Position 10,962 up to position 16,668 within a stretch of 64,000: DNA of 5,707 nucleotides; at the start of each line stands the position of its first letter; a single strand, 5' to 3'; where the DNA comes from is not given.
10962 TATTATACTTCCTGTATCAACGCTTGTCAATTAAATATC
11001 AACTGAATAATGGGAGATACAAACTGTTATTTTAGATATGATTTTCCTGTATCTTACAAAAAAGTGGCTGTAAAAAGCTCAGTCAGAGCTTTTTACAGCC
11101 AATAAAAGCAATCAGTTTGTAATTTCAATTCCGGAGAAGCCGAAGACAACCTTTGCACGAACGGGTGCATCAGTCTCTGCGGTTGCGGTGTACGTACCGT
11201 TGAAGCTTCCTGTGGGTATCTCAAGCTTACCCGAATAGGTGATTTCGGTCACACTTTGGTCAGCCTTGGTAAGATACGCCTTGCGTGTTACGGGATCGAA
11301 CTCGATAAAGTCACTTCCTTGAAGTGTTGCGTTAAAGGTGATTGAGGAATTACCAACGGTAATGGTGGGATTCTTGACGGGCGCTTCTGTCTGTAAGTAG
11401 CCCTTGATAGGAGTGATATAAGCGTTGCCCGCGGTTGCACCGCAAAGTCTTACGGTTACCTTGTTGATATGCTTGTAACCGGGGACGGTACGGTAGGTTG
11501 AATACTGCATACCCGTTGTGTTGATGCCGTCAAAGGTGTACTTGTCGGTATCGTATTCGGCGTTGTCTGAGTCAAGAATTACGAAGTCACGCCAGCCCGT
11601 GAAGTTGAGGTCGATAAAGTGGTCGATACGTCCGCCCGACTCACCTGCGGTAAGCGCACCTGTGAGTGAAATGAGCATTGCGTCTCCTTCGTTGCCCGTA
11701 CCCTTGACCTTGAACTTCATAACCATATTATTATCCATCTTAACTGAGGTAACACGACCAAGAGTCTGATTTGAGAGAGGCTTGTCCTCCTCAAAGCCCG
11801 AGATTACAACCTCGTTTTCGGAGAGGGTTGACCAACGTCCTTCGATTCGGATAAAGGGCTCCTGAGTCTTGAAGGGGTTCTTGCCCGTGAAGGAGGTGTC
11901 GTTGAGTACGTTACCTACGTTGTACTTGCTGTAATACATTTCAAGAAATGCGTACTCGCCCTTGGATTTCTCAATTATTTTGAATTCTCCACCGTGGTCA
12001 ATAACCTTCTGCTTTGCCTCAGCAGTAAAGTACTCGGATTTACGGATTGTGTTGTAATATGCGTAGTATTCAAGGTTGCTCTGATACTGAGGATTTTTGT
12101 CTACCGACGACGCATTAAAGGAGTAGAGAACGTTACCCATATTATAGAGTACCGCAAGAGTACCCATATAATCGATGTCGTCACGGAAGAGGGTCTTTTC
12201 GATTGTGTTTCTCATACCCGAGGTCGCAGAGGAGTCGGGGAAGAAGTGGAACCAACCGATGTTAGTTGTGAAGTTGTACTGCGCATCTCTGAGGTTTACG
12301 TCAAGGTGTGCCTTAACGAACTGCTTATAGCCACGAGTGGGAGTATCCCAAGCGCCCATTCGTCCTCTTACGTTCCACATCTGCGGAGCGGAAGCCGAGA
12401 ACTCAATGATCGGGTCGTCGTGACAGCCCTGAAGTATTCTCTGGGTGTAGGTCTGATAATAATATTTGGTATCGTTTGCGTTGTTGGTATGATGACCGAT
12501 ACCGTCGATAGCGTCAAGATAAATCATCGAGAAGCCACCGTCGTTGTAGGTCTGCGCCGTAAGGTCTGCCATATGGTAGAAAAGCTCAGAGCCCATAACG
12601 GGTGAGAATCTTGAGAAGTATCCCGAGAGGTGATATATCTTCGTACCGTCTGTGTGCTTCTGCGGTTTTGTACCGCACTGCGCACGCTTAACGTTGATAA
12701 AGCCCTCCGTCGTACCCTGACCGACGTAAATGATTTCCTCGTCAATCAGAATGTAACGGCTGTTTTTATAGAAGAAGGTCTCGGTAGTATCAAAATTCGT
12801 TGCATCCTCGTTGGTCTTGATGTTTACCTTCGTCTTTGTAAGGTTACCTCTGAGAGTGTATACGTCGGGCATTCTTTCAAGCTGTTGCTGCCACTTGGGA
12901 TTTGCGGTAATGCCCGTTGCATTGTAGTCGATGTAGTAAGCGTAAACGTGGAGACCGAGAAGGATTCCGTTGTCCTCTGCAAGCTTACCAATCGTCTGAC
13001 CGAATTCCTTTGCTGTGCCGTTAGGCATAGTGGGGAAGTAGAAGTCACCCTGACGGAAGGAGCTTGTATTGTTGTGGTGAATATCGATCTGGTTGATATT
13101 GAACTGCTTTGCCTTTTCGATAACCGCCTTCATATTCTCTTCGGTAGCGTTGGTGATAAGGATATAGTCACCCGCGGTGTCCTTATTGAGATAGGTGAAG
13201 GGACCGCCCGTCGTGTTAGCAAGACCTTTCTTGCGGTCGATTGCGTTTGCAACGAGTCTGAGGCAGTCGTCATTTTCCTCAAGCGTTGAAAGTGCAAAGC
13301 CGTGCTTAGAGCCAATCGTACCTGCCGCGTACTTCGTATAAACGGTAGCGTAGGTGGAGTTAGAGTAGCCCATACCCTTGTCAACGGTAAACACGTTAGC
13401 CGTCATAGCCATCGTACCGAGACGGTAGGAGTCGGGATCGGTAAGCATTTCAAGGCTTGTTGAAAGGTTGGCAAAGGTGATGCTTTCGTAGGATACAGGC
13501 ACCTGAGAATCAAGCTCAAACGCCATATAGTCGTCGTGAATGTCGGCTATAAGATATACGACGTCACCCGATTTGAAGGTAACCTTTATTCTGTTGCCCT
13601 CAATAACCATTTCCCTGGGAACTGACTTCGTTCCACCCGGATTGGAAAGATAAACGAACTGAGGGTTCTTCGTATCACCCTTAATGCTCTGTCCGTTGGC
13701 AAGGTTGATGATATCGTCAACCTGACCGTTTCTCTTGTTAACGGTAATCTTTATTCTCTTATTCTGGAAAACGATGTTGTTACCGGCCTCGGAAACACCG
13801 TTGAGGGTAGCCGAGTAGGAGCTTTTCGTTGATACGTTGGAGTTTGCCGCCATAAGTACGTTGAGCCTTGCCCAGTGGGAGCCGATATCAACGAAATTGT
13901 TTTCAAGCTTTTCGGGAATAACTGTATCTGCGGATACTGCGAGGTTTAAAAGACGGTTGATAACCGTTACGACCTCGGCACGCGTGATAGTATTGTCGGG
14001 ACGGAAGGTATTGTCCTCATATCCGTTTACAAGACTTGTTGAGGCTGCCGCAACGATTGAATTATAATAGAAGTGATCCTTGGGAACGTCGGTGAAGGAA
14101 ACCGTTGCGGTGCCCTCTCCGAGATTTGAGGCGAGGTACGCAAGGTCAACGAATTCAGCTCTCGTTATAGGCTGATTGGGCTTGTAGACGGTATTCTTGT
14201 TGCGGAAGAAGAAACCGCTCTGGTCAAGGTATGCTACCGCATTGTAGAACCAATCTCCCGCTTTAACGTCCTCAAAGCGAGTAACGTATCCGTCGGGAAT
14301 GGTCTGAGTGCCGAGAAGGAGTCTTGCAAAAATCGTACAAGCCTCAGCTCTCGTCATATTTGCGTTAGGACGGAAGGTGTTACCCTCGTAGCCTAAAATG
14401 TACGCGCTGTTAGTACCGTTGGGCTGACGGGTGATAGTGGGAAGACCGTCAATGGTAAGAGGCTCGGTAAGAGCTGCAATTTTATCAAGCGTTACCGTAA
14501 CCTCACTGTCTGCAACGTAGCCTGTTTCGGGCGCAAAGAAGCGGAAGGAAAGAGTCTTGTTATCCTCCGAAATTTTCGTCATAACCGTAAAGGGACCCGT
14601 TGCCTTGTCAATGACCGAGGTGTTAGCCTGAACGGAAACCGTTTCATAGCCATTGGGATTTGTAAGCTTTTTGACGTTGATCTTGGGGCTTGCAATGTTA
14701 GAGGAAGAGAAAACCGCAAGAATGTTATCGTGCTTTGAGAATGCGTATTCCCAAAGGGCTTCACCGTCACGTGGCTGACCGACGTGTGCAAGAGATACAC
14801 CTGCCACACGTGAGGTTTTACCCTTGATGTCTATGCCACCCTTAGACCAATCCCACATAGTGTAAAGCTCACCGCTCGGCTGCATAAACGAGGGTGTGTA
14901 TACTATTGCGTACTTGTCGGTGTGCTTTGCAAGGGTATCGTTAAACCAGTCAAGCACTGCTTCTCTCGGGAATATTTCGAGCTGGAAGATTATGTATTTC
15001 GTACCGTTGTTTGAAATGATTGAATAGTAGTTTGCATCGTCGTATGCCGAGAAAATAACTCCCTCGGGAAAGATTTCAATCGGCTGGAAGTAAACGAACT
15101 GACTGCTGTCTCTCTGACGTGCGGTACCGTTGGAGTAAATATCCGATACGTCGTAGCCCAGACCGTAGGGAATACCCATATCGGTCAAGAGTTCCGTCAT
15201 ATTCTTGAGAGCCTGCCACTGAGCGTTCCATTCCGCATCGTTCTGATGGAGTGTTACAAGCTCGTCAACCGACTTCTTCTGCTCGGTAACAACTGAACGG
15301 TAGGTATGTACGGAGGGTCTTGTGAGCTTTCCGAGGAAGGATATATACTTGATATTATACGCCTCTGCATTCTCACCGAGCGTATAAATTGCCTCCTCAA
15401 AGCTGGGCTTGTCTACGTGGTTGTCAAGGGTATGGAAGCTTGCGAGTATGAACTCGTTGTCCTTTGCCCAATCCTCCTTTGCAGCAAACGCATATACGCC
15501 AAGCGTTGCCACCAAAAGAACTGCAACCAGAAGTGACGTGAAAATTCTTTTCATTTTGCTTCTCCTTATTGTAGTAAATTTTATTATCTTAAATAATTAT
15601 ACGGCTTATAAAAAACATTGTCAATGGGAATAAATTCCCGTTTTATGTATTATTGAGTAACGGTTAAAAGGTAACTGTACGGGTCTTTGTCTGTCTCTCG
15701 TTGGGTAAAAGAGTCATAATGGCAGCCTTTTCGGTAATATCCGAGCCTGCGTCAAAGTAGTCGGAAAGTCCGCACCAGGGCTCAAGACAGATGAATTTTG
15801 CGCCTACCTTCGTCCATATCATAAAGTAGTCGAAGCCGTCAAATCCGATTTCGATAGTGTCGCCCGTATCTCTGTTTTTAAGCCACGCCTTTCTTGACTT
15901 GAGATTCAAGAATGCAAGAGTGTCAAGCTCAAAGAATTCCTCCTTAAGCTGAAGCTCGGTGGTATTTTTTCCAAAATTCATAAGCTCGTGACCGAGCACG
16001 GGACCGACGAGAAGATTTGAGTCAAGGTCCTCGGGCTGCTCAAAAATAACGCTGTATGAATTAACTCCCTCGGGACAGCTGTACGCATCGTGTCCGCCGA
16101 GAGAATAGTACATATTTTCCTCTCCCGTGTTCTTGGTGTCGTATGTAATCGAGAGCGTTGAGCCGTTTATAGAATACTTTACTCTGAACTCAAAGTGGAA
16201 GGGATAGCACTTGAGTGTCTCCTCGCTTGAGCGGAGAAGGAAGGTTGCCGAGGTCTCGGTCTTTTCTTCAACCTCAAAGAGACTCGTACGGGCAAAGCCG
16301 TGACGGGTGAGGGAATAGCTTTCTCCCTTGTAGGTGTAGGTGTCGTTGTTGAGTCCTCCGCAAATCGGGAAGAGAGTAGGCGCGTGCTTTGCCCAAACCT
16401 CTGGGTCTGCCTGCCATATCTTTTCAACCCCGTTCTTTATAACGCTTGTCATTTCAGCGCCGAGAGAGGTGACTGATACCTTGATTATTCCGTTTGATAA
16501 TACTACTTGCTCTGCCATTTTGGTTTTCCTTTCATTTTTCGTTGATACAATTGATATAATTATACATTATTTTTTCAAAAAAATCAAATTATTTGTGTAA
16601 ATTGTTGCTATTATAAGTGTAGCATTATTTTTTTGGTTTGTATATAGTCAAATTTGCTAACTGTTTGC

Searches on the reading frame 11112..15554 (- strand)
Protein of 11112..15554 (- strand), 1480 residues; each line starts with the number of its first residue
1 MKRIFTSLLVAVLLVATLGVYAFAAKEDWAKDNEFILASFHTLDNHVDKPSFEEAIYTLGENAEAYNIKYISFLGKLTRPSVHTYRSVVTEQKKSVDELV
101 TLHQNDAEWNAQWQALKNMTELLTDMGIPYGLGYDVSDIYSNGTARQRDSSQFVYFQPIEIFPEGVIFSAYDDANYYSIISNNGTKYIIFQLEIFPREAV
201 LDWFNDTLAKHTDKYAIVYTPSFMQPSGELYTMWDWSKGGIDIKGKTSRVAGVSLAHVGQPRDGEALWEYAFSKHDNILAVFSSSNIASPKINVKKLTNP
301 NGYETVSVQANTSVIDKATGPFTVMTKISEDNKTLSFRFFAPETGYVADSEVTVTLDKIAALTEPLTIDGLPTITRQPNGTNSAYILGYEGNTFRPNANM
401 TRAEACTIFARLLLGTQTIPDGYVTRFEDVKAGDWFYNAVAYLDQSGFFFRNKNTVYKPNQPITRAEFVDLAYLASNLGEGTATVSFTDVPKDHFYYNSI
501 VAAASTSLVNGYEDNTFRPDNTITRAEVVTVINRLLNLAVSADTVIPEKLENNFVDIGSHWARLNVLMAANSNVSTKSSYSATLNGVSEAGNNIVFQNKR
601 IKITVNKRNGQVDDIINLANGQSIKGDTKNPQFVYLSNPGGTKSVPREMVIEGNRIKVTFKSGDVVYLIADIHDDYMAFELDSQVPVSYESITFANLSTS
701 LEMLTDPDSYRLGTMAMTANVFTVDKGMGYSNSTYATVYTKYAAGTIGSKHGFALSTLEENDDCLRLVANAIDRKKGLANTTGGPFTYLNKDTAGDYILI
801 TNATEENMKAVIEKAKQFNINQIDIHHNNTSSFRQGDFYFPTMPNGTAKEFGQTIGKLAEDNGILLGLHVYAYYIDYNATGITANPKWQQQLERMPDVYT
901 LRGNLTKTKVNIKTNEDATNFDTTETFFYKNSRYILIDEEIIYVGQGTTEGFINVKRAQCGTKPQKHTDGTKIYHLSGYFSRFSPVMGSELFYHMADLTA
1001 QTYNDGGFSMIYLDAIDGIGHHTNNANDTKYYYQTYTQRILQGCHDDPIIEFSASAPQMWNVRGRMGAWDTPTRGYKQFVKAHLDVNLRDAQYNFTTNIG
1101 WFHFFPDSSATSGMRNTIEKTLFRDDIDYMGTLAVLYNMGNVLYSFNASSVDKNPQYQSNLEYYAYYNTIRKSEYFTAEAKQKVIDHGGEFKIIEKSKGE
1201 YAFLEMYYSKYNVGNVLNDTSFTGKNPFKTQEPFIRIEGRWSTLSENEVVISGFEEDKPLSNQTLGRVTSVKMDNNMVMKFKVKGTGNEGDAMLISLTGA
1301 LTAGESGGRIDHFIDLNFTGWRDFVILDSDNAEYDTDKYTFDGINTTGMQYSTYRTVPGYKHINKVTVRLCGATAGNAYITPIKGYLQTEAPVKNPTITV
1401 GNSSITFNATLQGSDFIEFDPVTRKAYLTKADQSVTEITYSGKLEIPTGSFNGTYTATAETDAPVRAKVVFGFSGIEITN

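Call 53: search_protein_families(library=pfam, proteins=[window:11112-15554:-], max_evalue=0.00001)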
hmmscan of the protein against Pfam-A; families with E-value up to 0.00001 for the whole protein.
window:11112-15554:- (1480 aa): 1 family
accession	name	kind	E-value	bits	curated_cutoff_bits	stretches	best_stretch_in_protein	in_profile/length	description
PF00395.25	SLH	-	2.7e-29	101.3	20.8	2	486-528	1-43/44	S-layer homology domain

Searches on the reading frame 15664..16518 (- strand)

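Call 53: search_protein_families(library=pfam, proteins=[window:15664-16518:-], max_evalue=0.00001)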
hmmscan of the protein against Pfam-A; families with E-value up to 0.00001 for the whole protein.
window:15664-16518:- (284 aa): 1 family
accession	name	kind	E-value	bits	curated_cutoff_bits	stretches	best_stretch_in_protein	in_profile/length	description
PF01263.26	Aldose_epim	-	1.3e-28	100.8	27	1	4-254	2-271/299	Aldose 1-epimerase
